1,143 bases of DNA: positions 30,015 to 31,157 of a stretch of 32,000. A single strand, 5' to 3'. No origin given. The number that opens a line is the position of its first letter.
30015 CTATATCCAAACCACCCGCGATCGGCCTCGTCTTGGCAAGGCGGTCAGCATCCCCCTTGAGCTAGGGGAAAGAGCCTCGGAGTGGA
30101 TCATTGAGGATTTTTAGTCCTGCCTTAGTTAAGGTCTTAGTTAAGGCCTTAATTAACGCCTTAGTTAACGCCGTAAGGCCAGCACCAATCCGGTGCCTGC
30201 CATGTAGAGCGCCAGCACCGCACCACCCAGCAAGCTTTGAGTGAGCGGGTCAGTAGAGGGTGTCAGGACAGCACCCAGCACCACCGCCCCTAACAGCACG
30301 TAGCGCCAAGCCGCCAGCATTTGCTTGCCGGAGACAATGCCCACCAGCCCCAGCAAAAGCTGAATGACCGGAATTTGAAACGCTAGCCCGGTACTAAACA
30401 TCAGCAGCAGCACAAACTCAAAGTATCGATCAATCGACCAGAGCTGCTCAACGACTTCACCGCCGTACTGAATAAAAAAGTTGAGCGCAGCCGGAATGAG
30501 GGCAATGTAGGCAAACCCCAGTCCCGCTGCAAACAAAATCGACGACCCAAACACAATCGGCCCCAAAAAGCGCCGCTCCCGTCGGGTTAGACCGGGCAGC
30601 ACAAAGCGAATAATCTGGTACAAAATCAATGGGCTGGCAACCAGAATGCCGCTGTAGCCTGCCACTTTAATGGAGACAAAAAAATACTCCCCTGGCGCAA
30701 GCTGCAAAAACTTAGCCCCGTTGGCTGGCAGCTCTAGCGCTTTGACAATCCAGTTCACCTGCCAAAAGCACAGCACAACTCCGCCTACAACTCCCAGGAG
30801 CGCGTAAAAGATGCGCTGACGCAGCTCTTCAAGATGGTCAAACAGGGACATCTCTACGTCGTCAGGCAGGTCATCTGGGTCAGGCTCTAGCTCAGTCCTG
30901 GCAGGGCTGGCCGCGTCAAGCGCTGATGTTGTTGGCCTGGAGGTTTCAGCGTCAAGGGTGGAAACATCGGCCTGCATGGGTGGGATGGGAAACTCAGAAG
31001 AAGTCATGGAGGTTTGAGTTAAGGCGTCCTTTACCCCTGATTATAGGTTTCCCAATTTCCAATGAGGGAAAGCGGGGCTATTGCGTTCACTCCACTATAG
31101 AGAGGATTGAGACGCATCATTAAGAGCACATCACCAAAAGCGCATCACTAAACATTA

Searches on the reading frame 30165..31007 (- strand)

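Call 56: search_protein_families(library=pfam, proteins=[window:30165-31007:-], max_evalue=0.00001)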
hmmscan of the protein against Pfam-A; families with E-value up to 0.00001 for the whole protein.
window:30165-31007:- (280 aa): 1 family
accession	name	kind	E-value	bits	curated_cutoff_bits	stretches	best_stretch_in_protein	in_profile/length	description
PF00902.23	TatC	-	9.9e-64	215.4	25.1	1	57-260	1-205/208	Sec-independent protein translocase protein (TatC)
